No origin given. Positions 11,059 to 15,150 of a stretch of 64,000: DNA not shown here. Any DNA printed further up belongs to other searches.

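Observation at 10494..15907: Type VI secretion genes tssL-tssM-tssA wedged into the bamA/skp envelope locus of a reduced AT-rich genome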

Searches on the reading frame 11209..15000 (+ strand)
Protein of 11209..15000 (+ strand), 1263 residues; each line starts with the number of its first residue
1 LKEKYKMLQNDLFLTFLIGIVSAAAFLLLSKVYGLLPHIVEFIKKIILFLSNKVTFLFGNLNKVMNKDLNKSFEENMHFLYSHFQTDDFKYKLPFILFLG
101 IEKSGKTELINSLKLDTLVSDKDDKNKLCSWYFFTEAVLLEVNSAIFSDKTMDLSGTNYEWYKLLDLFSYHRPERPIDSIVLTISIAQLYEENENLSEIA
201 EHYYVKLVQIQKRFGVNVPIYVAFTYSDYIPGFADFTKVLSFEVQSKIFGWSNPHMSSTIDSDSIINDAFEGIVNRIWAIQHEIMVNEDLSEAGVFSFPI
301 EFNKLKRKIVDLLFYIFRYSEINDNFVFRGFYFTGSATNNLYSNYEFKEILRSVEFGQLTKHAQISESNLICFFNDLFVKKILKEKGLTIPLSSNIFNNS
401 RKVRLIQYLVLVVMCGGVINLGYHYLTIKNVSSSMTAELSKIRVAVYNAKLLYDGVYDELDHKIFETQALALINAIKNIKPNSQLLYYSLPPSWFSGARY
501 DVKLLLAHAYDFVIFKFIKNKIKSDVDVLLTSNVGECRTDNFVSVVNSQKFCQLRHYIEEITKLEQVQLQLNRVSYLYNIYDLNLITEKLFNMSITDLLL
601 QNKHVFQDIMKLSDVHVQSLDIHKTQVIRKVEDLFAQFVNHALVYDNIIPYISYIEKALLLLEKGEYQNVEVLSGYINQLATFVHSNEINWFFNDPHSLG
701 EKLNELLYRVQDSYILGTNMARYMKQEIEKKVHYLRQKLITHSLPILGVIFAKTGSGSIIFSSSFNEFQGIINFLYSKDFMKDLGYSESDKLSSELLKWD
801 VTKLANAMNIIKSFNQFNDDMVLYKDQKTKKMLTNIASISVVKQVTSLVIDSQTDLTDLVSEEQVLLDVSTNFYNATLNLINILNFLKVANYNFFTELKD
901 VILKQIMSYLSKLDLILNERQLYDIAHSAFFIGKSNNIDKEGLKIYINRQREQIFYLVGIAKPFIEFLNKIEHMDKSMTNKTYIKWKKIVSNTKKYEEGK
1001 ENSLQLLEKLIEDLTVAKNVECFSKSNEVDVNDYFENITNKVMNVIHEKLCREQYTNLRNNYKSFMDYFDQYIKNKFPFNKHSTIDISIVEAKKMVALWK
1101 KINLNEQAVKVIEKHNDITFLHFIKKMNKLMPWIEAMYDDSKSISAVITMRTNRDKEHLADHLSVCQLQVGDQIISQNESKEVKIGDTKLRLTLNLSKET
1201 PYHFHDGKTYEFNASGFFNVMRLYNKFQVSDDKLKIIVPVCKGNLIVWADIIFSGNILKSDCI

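Call 3: search_protein_families(library=pfam, proteins=[window:11209-15000:+], max_evalue=0.01)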
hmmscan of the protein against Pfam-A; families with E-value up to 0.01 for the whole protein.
window:11209-15000:+ (1263 aa): 2 families
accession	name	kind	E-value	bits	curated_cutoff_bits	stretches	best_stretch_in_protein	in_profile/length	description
PF14331.11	IcmF-related_N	-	2.8e-41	142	25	1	159-393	6-242/259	IcmF-related N-terminal domain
PF23352.1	IFT52_central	-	0.0085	16.8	27.9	0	1190-1240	5-58/81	IFT52 central domain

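Call 4: search_protein_families(library=ncbifam, proteins=[window:11209-15000:+], max_evalue=0.01)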
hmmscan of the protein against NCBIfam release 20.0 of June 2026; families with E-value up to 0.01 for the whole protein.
window:11209-15000:+ (1263 aa): 1 family
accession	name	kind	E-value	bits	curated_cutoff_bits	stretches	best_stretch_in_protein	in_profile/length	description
TIGR03348.1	VI_IcmF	equivalog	3.6e-44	151.1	388.15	1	67-443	84-471/1168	type VI secretion system membrane subunit TssM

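Call 8: find_homologous_proteins(query=window:11209-15000:+)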
Query window:11209-15000:+ (1263 aa): 20 proteins with E <= 0.001 among 8000 candidates.
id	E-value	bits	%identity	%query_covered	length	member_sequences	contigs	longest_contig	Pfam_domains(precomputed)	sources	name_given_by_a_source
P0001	0.0e+0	2777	100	100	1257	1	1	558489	PF14331.12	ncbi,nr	ncbi:MAG: hypothetical protein H6845_01085 [Alphaproteobacteria bacterium]|nr:MAG: hypothetical prot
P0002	1.0e-284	966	40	98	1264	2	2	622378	PF14331.12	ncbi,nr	ncbi:type VI secretion protein IcmF/TssM N-terminal domain-containing protein [Candidatus Cytomitoba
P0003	5.5e-281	954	38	99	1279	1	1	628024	PF14331.12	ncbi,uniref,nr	ncbi:hypothetical protein FZC35_02530 [Candidatus Cytomitobacter indipagum]|uniref:Type VI secretion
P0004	2.7e-266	905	37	99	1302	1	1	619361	PF14331.12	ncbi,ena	-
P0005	1.4e-257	876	35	99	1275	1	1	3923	PF14331.12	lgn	-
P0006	8.3e-250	850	36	99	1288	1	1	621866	PF14331.12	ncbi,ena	-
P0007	5.6e-50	189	23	83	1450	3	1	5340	PF14331.12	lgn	-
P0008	1.4e-35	141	20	90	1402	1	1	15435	PF14331.12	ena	-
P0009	1.1e-32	131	24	40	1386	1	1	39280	PF14331.12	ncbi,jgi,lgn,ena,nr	ncbi:MAG TPA: type VI secretion system protein [Candidatus Saccharimonadales bacterium]|jgi:type VI 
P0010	2.0e-25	107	29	28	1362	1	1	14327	PF14331.12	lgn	-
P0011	1.6e-16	78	25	32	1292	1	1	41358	PF14331.12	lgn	-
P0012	6.4e-16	76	22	28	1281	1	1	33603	PF06744.19,PF21070.3,PF06761.18,PF14331.12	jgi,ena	jgi:type VI secretion system protein ImpL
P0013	2.7e-14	70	23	28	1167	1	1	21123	PF06744.19,PF06761.18,PF14331.12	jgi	jgi:type VI secretion system protein ImpL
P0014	1.6e-13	68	24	27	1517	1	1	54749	PF14331.12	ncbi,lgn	-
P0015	2.8e-13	67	27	20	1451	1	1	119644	PF06744.19,PF06761.18,PF14331.12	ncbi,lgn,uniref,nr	ncbi:type VI secretion system membrane subunit TssM [Hydromonas duriensis]|uniref:Type VI secretion 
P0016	2.9e-8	50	25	21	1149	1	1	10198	PF06744.19,PF21070.3,PF06761.18,PF14331.12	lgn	-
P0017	2.1e-6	44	25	21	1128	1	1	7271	PF06744.19,PF06761.18,PF14331.12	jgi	jgi:type VI secretion system protein ImpL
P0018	3.6e-6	43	22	19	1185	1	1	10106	PF06744.19,PF21070.3,PF06761.18,PF14331.12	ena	-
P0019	3.8e-5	40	21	26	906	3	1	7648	PF06761.18,PF14331.12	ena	-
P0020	2.1e-4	38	23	19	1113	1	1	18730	PF06761.18,PF14331.12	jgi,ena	-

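Call 11: find_encoding_contigs(protein=P0001, flank=10000, max_places=3)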
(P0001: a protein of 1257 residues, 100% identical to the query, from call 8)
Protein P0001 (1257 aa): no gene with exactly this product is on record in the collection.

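Call 18: find_related_loci(query=A1, collection=genome_contigs, flank=10000)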
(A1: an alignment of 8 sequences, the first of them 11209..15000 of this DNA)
Query A1 (1263 aa) in genome_contigs; peptide patterns used: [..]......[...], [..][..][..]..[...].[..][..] (x = any residue, [..] = any of these).
183 stretches matched a pattern; 122 encode a relative of the query (tblastn E <= 1e-3); the best 80 are kept; 80 distinct loci.
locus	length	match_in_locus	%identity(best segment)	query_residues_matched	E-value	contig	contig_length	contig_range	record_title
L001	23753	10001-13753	40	10-1257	0e+0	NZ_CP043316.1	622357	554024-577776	Candidatus Cytomitobacter primus isolate 1604LC chromosome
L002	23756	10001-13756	38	11-1258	0e+0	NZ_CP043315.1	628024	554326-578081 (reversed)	Candidatus Cytomitobacter indipagum isolate 1605 chromosome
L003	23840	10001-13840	37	10-1257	0e+0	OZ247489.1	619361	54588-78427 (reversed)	MAG: Rickettsiales bacterium isolate ebbdf594-9b4f-40d1-8aad-1962022aa814 genome assembly, chromosome: 1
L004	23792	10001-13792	36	10-1257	0e+0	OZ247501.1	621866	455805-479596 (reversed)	MAG: Rickettsiales bacterium isolate 6c1244a2-0d64-4b65-99fe-030343c12f18 genome assembly, chromosome: 1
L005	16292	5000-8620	25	53-1203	6e-87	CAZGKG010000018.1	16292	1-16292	MAG TPA_asm: uncultured Rickettsiales bacterium isolate SRP272421_co1_721 genome assembly, contig: NODE_10393_length_162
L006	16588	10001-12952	25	73-1043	2e-73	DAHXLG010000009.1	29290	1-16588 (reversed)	MAG TPA_asm: bacterium isolate clean1591 NODE_9_length_29290_cov_8.397528, whole genome shotgun sequence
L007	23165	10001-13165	23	69-1081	5e-67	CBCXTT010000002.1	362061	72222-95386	MAG: Alphaproteobacteria bacterium isolate 1309797c-85b3-4f90-b79d-7c5bf11543ea genome assembly, contig: contig_2, whole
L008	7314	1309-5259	23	34-1244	1e-66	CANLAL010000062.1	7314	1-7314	MAG: Alphaproteobacteria bacterium isolate ZE-Jul18-95 genome assembly, contig: ZE-Jul18-C14274, whole genome shotgun se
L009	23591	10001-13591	24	64-1202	2e-64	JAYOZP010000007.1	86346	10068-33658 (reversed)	MAG: Nitrospinales bacterium isolate 139561_S162_rosella_bins.tsv.096 NODE_194_length_86346_cov_6.311168, whole genome s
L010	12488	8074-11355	24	66-1079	2e-63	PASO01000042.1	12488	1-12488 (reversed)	MAG: Gammaproteobacteria bacterium isolate SAT18 266482, whole genome shotgun sequence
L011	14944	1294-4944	24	36-1161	4e-62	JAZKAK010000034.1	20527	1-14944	MAG: Pseudomonadota bacterium isolate ADI_H3L2_1_122_18_3-bin022_1 ADIH3L21_B022_1_000000000034, whole genome shotgun se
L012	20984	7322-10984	23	63-1201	5e-62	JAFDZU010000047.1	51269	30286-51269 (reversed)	MAG: Bacteroidetes bacterium isolate SZAS-91 BACT-KAN-6__47__length-51269, whole genome shotgun sequence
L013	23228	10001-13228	23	62-1079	1e-61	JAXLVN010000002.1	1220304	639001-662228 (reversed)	MAG: Candidatus Kapaibacterium sp. isolate STL-BAC57 C1.230.fa-2, whole genome shotgun sequence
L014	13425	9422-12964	23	89-1229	1e-58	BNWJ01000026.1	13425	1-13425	Alphaproteobacteria bacterium PG1894_49 DNA, sequence026, whole genome shotgun sequence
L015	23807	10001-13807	22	69-1227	6e-58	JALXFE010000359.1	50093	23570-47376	MAG: Thermoanaerobaculia bacterium isolate V2_maxbin2_scaf2bin.072 V2_NODE_42_length_50093_cov_6.901913, whole genome sh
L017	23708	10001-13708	24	49-1186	2e-57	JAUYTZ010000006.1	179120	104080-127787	MAG: Candidatus Paracaedibacteraceae bacterium isolate C8_metabat.bin.33_sub C8_k141_68116, whole genome shotgun sequenc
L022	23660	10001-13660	25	69-1224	5e-74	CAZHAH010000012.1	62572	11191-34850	MAG TPA_asm: uncultured Desulfobacteraceae bacterium isolate SRP167671_co2_229 genome assembly, contig: NODE_581_length_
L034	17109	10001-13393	22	91-1197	2e-58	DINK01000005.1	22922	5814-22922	MAG TPA_asm: Holosporaceae bacterium UBA5542 UBA5542_contig_20657, whole genome shotgun sequence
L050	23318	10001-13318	22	89-1160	2e-56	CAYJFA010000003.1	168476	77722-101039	MAG TPA_asm: uncultured Holosporaceae bacterium isolate ERP123703_co3_209 genome assembly, contig: NODE_32_length_168476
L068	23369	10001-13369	21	89-1178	2e-50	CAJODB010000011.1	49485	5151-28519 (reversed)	uncultured Alphaproteobacteria bacterium isolate Red_deer_1_mag_183 genome assembly, contig: scaffold_805, whole genome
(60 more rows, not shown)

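Call 23: search_protein_families(library=ncbifam, proteins=[L017:5962-6459:+, L017:6573-7445:+, L017:7559-8914:+, L017:8911-9735:+, L017:14498-15622:-, L017:15818-16876:+, L017:16887-17624:+, L017:3628-4902:-, L017:4895-5677:-, L017:1887-3497:-], max_evalue=0.001)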
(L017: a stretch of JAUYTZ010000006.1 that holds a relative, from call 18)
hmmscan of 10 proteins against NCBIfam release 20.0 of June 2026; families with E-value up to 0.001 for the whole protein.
L017:5962-6459:+ (165 aa): 7 families
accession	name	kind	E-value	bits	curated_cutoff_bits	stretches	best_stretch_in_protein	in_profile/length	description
NF040737.1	peroxi_PrxU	equivalog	1.5e-09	37.9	270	1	1-146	34-177/233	thioredoxin-dependent peroxiredoxin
NF009668.0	PRK13189.1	equivalog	9.7e-09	34.8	211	1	3-113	10-118/224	peroxiredoxin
TIGR03137.1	AhpC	equivalog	3.7e-08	33.3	272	1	5-143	4-137/187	alkyl hydroperoxide reductase subunit C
NF010122.0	PRK13599.1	equivalog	1.9e-07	30.7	456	1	5-136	9-134/220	peroxiredoxin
NF009669.0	PRK13190.1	equivalog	2e-07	30.4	261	1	1-91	1-84/203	putative peroxiredoxin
NF009670.0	PRK13191.1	equivalog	3.3e-06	26.8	374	1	5-117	9-119/215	putative peroxiredoxin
NF006960.0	PRK09437.1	equivalog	0.00069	19.6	140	0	2-111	3-104/156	thioredoxin-dependent thiol peroxidase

L017:6573-7445:+ (290 aa): 14 families
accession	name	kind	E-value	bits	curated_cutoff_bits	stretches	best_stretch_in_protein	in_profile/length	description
NF052458.1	PhdiestGepA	equivalog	2.7e-26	92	1200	1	48-280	596-832/840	phosphodiesterase GepA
NF052596.1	RR_EAL_PvrR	equivalog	8.4e-26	90.5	580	1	33-277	133-377/398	response regulator cyclic di-GMP phosphodiesterase PvrR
NF008467.0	PRK11359.1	equivalog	1.6e-25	89.3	857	1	50-288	551-791/800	oxygen-sensing cyclic-di-GMP phosphodiesterase DosP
NF007474.0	PRK10060.1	equivalog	4.1e-25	88.1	782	1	40-279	405-644/663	cyclic di-GMP phosphodiesterase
NF045675.1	PhdiestaseDibA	equivalog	7.2e-22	77.5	980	1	49-280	383-616/623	phosphodiesterase DibA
NF008807.1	PRK11829.1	equivalog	5.1e-19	67.8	733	1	51-280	423-652/670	biofilm formation regulator HmsP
NF007839.0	PRK10551.1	equivalog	5.2e-19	68.2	461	1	64-281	284-502/518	cyclic di-GMP phosphodiesterase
NF052265.1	EAL_dom_RimA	equivalog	4.8e-16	58.8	430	1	156-281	110-235/248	S6 modification regulatory phosphodiesterase RimA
NF053781.1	cdiGMPphdstlr2612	equivalog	1.9e-15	55.6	1600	1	49-279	1021-1255/1268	Tlr1612 family c-di-GMP phosphodiesterase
NF008617.0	PRK11596.1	equivalog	2.3e-15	56.6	190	1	69-283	41-246/255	cyclic-guanylate-specific phosphodiesterase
NF008281.1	PRK11059.1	equivalog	2.8e-13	49.1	663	1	46-279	399-629/633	RNase E specificity factor CsrD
NF045673.1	c-di-GMPRcptLapD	equivalog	1.2e-12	47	1020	1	36-280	407-645/647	cyclic di-GMP receptor LapD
NF051476.1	CDiGphdiTpdA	equivalog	2.7e-12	46.3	1000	1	128-276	421-567/570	cyclic di-GMP phosphodiesterase TpdA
NF007298.0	PRK09776.1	equivalog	1.8e-11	42.7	1135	1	141-280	958-1097/1111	diguanylate cyclase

L017:7559-8914:+ (451 aa): 1 family
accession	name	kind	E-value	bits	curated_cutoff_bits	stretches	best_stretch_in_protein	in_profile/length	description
TIGR03353.2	VI_chp_4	equivalog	8.9e-66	222.8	100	1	11-389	2-378/429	type VI secretion system baseplate subunit TssK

L017:8911-9735:+ (274 aa): 4 families
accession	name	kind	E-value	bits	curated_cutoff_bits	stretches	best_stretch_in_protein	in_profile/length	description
TIGR03349.1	IV_VI_DotU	subfamily_domain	2.7e-17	63.3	89.95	1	77-244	45-207/211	DotU/TssL family secretion system protein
NF038239.1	T6SS_TssL_short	exception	1.8e-08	34.1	180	1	87-176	53-143/207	type VI secretion system protein TssL, short form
NF005444.0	PRK07033.1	equivalog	7.7e-05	21.8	520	1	80-202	93-215/438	DotU family type VI secretion system protein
NF038228.1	IcmH_DotU_IVB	equivalog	0.00012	21.5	50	1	83-205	88-206/258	type IVB secretion system protein IcmH/DotU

L017:14498-15622:- (374 aa): 3 families
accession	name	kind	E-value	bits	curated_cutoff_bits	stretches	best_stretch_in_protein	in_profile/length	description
TIGR03706.1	exo_poly_only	exception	1.5e-56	191.9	307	1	38-369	2-299/300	exopolyphosphatase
NF008108.0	PRK10854.1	equivalog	2e-23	82.4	864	1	37-368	12-305/513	exopolyphosphatase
NF008260.0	PRK11031.1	equivalog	1.5e-19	70.4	624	1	35-285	5-223/496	guanosine-5'-triphosphate,3'-diphosphate diphosphatase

L017:15818-16876:+ (352 aa): 3 families
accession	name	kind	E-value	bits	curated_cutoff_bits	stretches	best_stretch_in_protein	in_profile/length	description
TIGR02380.1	ECA_wecA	exception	8.8e-27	94.1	326.05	1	9-343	7-338/346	UDP-N-acetylglucosamine--undecaprenyl-phosphate N-acetylglucosaminephosphotransferase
NF053644.1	MraY_archaea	equivalog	1.6e-11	44.2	450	1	99-220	151-269/340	pseudomurein biosynthesis MraY family phospho-N-acetylmuramoyl-pentapeptide-transferase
TIGR00445.1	mraY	equivalog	7.6e-10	38.8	192.05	1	39-227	31-246/321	phospho-N-acetylmuramoyl-pentapeptide-transferase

L017:16887-17624:+ (245 aa): 1 family
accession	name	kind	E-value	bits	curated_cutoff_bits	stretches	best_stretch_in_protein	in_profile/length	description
TIGR00613.1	reco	equivalog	7.6e-14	51.7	48.7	1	3-192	1-196/239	DNA repair protein RecO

L017:3628-4902:- (424 aa): 7 families
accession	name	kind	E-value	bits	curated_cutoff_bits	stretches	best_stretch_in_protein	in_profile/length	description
TIGR00414.1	serS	equivalog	3.5e-154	513.8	301.65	1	1-415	1-418/418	serine--tRNA ligase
TIGR00418.1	thrS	equivalog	2e-11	43.5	383.65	1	137-323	171-354/565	threonine--tRNA ligase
NF002120.0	PRK00960.1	equivalog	6e-07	28.4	611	1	237-319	324-403/518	serine--tRNA ligase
NF006625.0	PRK09194.1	equivalog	1.5e-06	27.4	558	1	188-333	64-210/559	proline--tRNA ligase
TIGR00409.1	proS_fam_II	equivalog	1.6e-06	27.3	306.7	1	224-332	104-209/568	proline--tRNA ligase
TIGR00415.1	serS_MJ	equivalog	0.00023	19.7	489.55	0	236-316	321-397/518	serine--tRNA ligase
TIGR00408.1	proS_fam_I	equivalog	0.00069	18.6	437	0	226-378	102-250/475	proline--tRNA ligase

L017:4895-5677:- (260 aa): 3 families
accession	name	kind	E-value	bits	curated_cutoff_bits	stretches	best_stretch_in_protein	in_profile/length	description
TIGR00945.1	tatC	equivalog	1.3e-55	188.6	132.7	1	20-243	2-215/215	twin-arginine translocase subunit TatC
TIGR01912.1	TatC-Arch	equivalog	1.9e-45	155.4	192.6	1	26-255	9-234/234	Sec-independent protein translocase TatC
NF008174.0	PRK10921.1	equivalog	4.6e-44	150.9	432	1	12-258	2-241/258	Sec-independent protein translocase subunit TatC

L017:1887-3497:- (536 aa): 3 families
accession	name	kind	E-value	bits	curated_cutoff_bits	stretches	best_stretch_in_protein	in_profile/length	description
TIGR02290.1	M3_fam_3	subfamily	1.5e-117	394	561.7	1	36-516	102-585/587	M3 family oligoendopeptidase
TIGR00181.1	pepF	equivalog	4.4e-62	210.8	490.55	1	127-516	201-589/591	oligoendopeptidase F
TIGR02289.1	M3_not_pepF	subfamily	6.8e-23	81.1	442.35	1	99-515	127-548/549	M3 family oligoendopeptidase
